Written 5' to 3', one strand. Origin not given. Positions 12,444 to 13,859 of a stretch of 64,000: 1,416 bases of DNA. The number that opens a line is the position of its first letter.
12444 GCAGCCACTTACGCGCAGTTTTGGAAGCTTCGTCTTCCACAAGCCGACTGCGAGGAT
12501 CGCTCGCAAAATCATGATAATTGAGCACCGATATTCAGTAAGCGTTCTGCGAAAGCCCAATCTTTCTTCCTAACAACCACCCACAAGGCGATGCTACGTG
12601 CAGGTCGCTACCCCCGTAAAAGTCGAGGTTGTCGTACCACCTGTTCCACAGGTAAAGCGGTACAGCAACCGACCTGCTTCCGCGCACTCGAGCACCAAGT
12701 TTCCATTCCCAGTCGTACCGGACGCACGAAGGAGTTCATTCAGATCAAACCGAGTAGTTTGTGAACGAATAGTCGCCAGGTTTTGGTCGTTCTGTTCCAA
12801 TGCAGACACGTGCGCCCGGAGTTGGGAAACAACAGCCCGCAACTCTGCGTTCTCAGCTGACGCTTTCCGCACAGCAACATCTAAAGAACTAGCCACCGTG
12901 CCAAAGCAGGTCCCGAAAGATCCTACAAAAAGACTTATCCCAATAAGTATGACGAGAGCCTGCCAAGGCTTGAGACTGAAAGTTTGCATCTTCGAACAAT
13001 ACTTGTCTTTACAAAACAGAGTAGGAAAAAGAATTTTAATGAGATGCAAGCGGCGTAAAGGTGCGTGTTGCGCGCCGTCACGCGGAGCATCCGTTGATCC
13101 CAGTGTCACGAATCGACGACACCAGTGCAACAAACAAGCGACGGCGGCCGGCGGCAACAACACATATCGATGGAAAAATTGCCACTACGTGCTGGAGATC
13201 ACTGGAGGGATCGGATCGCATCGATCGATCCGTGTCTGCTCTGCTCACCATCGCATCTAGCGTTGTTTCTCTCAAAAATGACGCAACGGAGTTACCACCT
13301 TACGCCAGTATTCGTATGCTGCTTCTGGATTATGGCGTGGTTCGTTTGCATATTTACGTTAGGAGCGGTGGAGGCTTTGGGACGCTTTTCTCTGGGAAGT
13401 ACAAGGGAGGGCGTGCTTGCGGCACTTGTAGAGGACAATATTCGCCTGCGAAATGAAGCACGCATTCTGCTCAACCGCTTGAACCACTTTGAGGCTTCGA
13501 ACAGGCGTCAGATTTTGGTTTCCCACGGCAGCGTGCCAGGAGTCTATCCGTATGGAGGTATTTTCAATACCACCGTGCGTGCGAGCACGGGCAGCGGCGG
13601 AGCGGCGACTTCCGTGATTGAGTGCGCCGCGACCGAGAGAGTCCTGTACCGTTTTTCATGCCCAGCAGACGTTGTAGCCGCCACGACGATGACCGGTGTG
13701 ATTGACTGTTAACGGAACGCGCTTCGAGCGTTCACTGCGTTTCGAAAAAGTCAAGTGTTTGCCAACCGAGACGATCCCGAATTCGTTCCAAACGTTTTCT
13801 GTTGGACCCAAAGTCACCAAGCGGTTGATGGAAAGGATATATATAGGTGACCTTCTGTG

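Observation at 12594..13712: Head-to-head pair of small paralogous membrane-anchored coiled-coil proteins with a shared Cys-containing C-terminal motif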

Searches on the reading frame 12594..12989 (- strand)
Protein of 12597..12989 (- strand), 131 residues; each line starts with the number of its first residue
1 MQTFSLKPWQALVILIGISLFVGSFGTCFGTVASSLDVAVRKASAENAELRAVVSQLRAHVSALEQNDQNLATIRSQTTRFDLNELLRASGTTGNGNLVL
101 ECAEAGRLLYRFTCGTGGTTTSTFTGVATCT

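Call 6: search_protein_families(library=pfam, proteins=[window:12597-12989:-], max_evalue=0.1)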
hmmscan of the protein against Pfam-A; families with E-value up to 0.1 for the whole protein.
seq(131 aa): 2 families
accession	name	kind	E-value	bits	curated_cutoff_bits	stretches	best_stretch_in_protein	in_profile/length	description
PF10845.14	DUF2576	-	0.022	14.9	27.4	1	56-89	15-47/49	Protein of unknown function (DUF2576)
PF25450.1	Rab11-FIP3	-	0.066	13.9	31.9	1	40-73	63-96/125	Rab11-FIP3-like domain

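Call 9: find_homologous_proteins(query=window:12597-12989:-, max_evalue=1)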
Query seq(131 aa) (131 aa): 3 proteins with E <= 1 among 42 candidates.
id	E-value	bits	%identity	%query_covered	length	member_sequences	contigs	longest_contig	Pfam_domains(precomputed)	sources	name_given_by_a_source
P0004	6.3e-77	273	100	100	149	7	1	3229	-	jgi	jgi:hypothetical protein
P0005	1.1e-28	118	66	73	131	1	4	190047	-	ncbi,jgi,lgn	jgi:hypothetical protein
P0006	1.2e-27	114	62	76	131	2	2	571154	-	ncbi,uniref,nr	ncbi:hypothetical protein CCYA_CCYA11G3097 [Cyanidiococcus yangmingshanensis]|uniref:Uncharacterized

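Call 13: find_encoding_contigs(protein=P0006, flank=6000, max_places=4)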
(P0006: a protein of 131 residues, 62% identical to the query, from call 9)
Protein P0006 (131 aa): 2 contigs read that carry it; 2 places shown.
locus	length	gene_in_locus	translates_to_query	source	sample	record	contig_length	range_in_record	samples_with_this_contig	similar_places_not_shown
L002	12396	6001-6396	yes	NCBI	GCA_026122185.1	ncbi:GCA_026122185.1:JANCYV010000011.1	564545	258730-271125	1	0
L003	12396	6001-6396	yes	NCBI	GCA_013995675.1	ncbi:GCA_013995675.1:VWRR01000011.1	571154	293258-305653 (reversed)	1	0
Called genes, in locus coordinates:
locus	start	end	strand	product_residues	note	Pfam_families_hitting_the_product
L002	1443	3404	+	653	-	PF02518:HATPase_c, PF13589:HATPase_c_3, PF01119:DNA_mis_repair, PF08676:MutL_C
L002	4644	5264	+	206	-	PF07386:DUF1499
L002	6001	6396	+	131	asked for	-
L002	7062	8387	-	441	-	PF05686:Glyco_transf_90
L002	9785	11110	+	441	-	PF10607:CTLH, PF13445:zf-RING_UBOX, PF14634:zf-RING_5 (faint)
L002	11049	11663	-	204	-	PF13238:AAA_18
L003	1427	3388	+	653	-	PF02518:HATPase_c, PF13589:HATPase_c_3, PF01119:DNA_mis_repair, PF08676:MutL_C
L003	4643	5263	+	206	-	PF07386:DUF1499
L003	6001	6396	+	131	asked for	-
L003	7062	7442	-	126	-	PF05686:Glyco_transf_90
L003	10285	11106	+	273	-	PF10607:CTLH, PF13445:zf-RING_UBOX, PF14634:zf-RING_5 (weak)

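Call 27: predict_structure(alignment_id=A1)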
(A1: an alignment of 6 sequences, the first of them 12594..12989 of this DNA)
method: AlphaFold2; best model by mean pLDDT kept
length: 131 residues; sequences in the alignment: 6
mean_pLDDT: 63.7   pTM: 0.27
mean pLDDT of the five models: 63.7, 59.6, 59.3, 55.9, 55.5
residues with pLDDT >= 90: 0; 70-90: 43; 50-70: 70; < 50: 18
segments of 3 or more residues with pLDDT < 50: 72-87
pLDDT, mean of each block of 10 residues (from residue 1): 59 81 72 63 69 72 61 45 45 68 64 65 66 59
secondary structure, 60 per line:
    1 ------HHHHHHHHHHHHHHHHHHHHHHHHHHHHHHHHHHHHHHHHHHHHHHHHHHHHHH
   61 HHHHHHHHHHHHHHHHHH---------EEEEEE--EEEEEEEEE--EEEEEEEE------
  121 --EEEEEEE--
elements in order: H7-78 E88-93 E96-104 E107-114 E123-129

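Call 41: list_cluster_members(proteins=[P0004, P0001, P0009, P0008, P0007, P0003, P0005])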
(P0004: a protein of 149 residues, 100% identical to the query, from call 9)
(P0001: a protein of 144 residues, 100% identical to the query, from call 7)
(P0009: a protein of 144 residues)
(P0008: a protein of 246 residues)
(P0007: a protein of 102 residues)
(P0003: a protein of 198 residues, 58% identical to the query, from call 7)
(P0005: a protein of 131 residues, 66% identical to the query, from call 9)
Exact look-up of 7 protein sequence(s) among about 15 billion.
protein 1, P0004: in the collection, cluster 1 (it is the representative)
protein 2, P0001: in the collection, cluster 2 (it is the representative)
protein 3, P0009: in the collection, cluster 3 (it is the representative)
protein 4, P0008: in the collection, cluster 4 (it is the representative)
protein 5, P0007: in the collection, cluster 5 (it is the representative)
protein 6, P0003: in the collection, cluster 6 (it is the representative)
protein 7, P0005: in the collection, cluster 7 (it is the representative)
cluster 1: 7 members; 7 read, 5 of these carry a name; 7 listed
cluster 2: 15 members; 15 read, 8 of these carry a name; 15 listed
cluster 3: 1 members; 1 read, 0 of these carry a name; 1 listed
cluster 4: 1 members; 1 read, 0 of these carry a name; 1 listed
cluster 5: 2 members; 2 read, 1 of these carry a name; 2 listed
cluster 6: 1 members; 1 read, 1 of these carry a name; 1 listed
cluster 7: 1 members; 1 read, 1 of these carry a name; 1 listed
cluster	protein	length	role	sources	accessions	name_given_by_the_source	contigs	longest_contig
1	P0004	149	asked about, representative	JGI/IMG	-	hypothetical protein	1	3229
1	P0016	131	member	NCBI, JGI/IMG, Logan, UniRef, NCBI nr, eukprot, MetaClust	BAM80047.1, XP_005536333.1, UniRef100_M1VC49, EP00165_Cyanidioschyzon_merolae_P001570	hypothetical protein CYME_CMI166C [Cyanidioschyzon merolae strain 10D] | hypothetical protein | Uncharacterized protein n=1 Tax=Cyanidioschyzon merolae (strain NIES-3377 / 10D) ...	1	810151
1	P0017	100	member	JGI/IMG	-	hypothetical protein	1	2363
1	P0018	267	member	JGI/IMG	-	hypothetical protein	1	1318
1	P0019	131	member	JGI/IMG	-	hypothetical protein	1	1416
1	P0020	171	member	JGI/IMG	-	-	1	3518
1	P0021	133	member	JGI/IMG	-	-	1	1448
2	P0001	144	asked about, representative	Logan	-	-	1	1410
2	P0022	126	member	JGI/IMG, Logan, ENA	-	hypothetical protein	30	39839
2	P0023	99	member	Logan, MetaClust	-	\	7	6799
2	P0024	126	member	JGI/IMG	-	hypothetical protein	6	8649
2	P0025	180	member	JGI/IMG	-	hypothetical protein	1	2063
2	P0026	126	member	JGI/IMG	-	hypothetical protein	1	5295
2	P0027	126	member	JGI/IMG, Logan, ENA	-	hypothetical protein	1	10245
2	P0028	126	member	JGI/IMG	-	hypothetical protein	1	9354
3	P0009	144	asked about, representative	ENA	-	-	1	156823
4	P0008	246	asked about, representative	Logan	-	-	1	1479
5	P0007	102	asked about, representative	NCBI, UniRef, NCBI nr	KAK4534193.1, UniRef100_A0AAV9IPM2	hypothetical protein CDCA_CDCA01G0218 [Cyanidium caldarium] | Uncharacterized protein n=1 Tax=Cyanidium caldarium TaxID=2771 RepID=A0AAV9IPM2_CYACA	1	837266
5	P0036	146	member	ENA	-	-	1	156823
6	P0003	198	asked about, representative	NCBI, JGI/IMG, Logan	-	hypothetical protein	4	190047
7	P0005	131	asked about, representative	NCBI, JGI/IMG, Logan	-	hypothetical protein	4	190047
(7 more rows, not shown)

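Call 42: search_protein_families(library=ncbifam, proteins=[window:12597-12989:-], max_evalue=0.1)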
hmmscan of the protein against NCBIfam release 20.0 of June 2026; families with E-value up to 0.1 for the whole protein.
window:12597-12989:- (131 aa): 1 family
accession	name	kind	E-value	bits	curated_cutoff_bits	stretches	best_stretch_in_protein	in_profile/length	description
NF043058.1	T4SS_LegC2C7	subfamily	0.097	11.6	350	0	32-77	123-168/348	LegC2/C7 family Dot/Icm T4SS effector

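Call 43: search_protein_families(library=pfam, proteins=[P0036], max_evalue=0.1)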
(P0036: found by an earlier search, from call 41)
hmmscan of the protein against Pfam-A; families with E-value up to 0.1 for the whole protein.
P0036 (146 aa): 1 family
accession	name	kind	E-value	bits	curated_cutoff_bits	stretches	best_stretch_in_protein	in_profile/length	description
PF20101.4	DUF6491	-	0.03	14.8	27.5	1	25-91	5-71/138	Family of unknown function (DUF6491)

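Call 53: fold_search(model_id=the predicted structure, library=pdb)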
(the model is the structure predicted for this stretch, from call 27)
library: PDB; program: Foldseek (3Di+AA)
matches with E <= 10: 274; with E <= 0.001: 0
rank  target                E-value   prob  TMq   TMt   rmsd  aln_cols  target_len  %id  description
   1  8eb9                  5.6e-01  0.60  0.20  0.28  14.8        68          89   12  Crystal structure of SIX8 from Fusarium oxysporum f. sp. lycopersici (released 2023-06-21)
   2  1t6a                  6.9e-01  0.47  0.20  0.21  10.4        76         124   12  Crystal Structure of Protein of Unknown Function from Bacillus stearothermophilus (released 2004-07-06)
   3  8cht_C                9.2e-01  0.82  0.27  0.25  12.5        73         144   20  Crystal structure of human PURA (fragment Glu57-Glu212, PUR repeat I and II) (released 2024-02-21)
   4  8chv_D                9.7e-01  0.84  0.28  0.26  12.4        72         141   19  Crystal structure of human PURA (fragment Glu57-Glu212, PUR repeat I and II) R140P mutant (released 2024-02-21)
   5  8chv_C                1.0e+00  0.80  0.28  0.27  12.8        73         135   16  Crystal structure of human PURA (fragment Glu57-Glu212, PUR repeat I and II) R140P mutant (released 2024-02-21)
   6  2it9_D                1.0e+00  0.57  0.25  0.26  13.0        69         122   10  Crystal structure of a protein with unknown function from DUF155 family (YP_292156.1) from Prochlorococcus sp. NATL2A  (released 2006-11-28)
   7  2nvn                  1.2e+00  0.30  0.22  0.23  10.5        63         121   13  Crystal structure of a protein with a cupin-like fold and unknown function (YP_400729.1) from Synechococcus SP. PCC 7942 (released 2006-12-12)
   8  8cht_D                1.3e+00  0.66  0.25  0.23  12.6        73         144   19  Crystal structure of human PURA (fragment Glu57-Glu212, PUR repeat I and II) (released 2024-02-21)
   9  2it9_B                1.3e+00  0.57  0.24  0.26  10.9        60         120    8  Crystal structure of a protein with unknown function from DUF155 family (YP_292156.1) from Prochlorococcus sp. NATL2A  (released 2006-11-28)
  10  3qcn                  1.4e+00  0.41  0.23  0.12   7.0        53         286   13  Human receptor protein tyrosine phosphatase gamma, domain 1, trigonal crystal form (released 2011-12-28)
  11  3qcd                  1.6e+00  0.44  0.24  0.12   7.1        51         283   16  Human receptor protein tyrosine phosphatase gamma, domain 1, in complex with vanadate, trigonal crystal form (released 2011-12-28)
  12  9vnj_A                1.6e+00  0.20  0.20  0.24  19.1       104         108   12  Crystal structure of the transmembrane domain of trimeric autotransporter adhesin AtaA in complex with the N-terminal  (released 2025-10-08)
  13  3qch                  1.7e+00  0.44  0.24  0.13   7.0        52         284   15  Human receptor protein tyrosine phosphatase gamma, domain 1, in complex with 3-[(3,4-dichlorobenzyl)sulfanyl]-N-(methyls (released 2011-12-28)
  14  3qcl                  1.8e+00  0.35  0.24  0.12   6.9        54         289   13  Human receptor protein tyrosine phosphatase gamma, domain 1, in complex with 2-[(3,4-dichlorobenzyl)sulfanyl]-4-(4-hydro (released 2011-12-28)
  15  7zgt_A                2.0e+00  0.69  0.25  0.14   4.3        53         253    9  C-Methyltransferase PsmD from Streptomyces griseofuscus (apo form) (released 2022-12-28)
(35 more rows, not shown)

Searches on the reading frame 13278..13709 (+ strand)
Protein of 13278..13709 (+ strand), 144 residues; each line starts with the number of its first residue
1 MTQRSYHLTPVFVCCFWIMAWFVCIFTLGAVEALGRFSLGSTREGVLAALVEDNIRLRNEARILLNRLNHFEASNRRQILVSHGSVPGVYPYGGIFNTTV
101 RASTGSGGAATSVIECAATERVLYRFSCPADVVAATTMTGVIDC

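Call 6: search_protein_families(library=pfam, proteins=[window:13278-13709:+], max_evalue=0.1)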
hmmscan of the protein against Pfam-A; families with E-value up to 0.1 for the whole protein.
seq(144 aa): 0 families

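Call 7: find_homologous_proteins(query=window:13278-13709:+, max_evalue=1)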
Query seq(144 aa) (144 aa): 3 proteins with E <= 1 among 138 candidates.
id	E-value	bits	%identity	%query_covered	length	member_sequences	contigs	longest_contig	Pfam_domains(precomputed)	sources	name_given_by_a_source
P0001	5.3e-91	320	100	100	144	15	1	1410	-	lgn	-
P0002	6.8e-42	160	62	90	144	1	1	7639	-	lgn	-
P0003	9.5e-41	157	58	100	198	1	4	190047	-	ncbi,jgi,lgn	jgi:hypothetical protein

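Call 11: find_encoding_contigs(protein=P0003, flank=6000, max_places=4)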
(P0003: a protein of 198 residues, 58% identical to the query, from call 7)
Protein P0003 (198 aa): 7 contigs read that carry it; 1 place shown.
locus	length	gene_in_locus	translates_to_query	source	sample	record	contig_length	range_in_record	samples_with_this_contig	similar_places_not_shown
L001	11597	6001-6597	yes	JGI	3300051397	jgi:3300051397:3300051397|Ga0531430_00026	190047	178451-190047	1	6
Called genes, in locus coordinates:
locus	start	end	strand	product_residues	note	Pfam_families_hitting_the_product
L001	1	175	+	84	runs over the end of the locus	-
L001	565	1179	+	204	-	PF13238:AAA_18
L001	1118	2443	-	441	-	PF10607:CTLH, PF13445:zf-RING_UBOX, PF14634:zf-RING_5 (weak)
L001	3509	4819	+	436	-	PF05686:Glyco_transf_90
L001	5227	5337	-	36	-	-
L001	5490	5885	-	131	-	-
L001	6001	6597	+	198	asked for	-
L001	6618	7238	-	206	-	PF07386:DUF1499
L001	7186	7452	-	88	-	-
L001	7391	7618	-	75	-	-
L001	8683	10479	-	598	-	PF02518:HATPase_c (weak), PF13589:HATPase_c_3, PF01119:DNA_mis_repair, PF08676:MutL_C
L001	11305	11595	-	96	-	?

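Call 14: find_encoding_contigs(protein=P0002, flank=6000, max_places=4)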
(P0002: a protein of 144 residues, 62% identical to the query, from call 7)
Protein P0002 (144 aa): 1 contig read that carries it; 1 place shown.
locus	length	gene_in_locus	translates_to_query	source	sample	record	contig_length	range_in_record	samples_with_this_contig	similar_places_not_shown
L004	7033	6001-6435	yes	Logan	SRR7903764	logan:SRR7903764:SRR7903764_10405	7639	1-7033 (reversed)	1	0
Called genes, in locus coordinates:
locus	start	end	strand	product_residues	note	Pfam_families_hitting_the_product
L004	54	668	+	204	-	PF13238:AAA_18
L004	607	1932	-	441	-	PF10607:CTLH, PF13445:zf-RING_UBOX, PF14634:zf-RING_5 (faint)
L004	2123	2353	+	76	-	-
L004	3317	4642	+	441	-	PF05686:Glyco_transf_90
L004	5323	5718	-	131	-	-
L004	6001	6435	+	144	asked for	-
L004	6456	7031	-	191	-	?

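Call 42: search_protein_families(library=ncbifam, proteins=[window:13278-13709:+], max_evalue=0.1)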
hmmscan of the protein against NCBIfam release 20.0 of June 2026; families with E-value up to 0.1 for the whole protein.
window:13278-13709:+ (144 aa): 0 families

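Call 43: search_protein_families(library=pfam, proteins=[P0036], max_evalue=0.1)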
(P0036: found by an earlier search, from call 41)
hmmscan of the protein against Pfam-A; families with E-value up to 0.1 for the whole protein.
P0036 (146 aa): 1 family
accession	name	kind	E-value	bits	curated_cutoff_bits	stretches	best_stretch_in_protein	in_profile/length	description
PF20101.4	DUF6491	-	0.03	14.8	27.5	1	25-91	5-71/138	Family of unknown function (DUF6491)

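Call 56: predict_structure(alignment_id=A5)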
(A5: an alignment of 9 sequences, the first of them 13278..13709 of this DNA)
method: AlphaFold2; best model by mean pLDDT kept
length: 144 residues; sequences in the alignment: 9
mean_pLDDT: 58.1   pTM: 0.24
mean pLDDT of the five models: 58.1, 55.4, 53.0, 52.0, 51.2
residues with pLDDT >= 90: 9; 70-90: 34; 50-70: 46; < 50: 55
segments of 3 or more residues with pLDDT < 50: 69-109, 135-144
pLDDT, mean of each block of 10 residues (from residue 1): 60 88 86 59 68 82 62 38 34 39 47 52 55 49 42
secondary structure, 60 per line:
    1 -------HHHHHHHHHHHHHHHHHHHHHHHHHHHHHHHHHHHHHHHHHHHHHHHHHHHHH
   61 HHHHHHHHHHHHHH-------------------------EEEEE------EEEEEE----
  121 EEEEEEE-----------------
elements in order: H8-74 E100-104 E111-116 E121-127

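Call 64: search_solved_structures(query=A5, max_evalue=5)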
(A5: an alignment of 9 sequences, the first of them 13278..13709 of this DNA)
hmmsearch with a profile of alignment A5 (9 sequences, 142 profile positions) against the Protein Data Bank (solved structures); distinct sequences matched with E-value up to 5: 44.
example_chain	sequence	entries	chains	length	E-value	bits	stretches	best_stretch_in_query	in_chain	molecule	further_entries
2v66_B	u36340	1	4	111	0.012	19.4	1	42-100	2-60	NUCLEAR DISTRIBUTION PROTEIN NUDE-LIKE 1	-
2v71_A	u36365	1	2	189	0.032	17.9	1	38-100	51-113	NUCLEAR DISTRIBUTION PROTEIN NUDE-LIKE 1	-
8ek4_A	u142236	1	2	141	0.052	17.2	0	20-73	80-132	Ice-binding protein TIP-99a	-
6snz_A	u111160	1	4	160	0.087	16.5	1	23-95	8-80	Prelamin-A/C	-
6ds9_A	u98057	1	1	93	0.15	15.8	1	20-69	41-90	de novo designed three helix bundle GRa3D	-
3e7n_A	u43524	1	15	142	0.16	15.6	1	21-114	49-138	D-ribose high-affinity transport system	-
7saf_A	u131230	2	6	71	0.17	15.5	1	38-78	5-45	General control transcription factor GCN4/M protein chimera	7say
9z5u_A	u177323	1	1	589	0.22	15.2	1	40-103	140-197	sE1E2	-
9dvb_C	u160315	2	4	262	0.24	15.1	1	22-68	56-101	Cell shape-determining protein MreC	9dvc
4u5t_A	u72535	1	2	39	0.26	15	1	44-68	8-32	VBP leucine zipper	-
7d9n_A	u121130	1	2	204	0.27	14.9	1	23-92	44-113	Lamin-A/C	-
1jun_A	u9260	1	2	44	0.28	14.9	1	40-69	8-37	C-JUN HOMODIMER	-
6mg1_A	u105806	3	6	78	0.38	14.4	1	32-68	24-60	CCAAT/enhancer-binding protein beta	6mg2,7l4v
9ugr_A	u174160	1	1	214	0.45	14.2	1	49-107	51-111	Syn-F4-Link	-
5fv8_D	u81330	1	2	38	0.46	14.2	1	39-68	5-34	CJUN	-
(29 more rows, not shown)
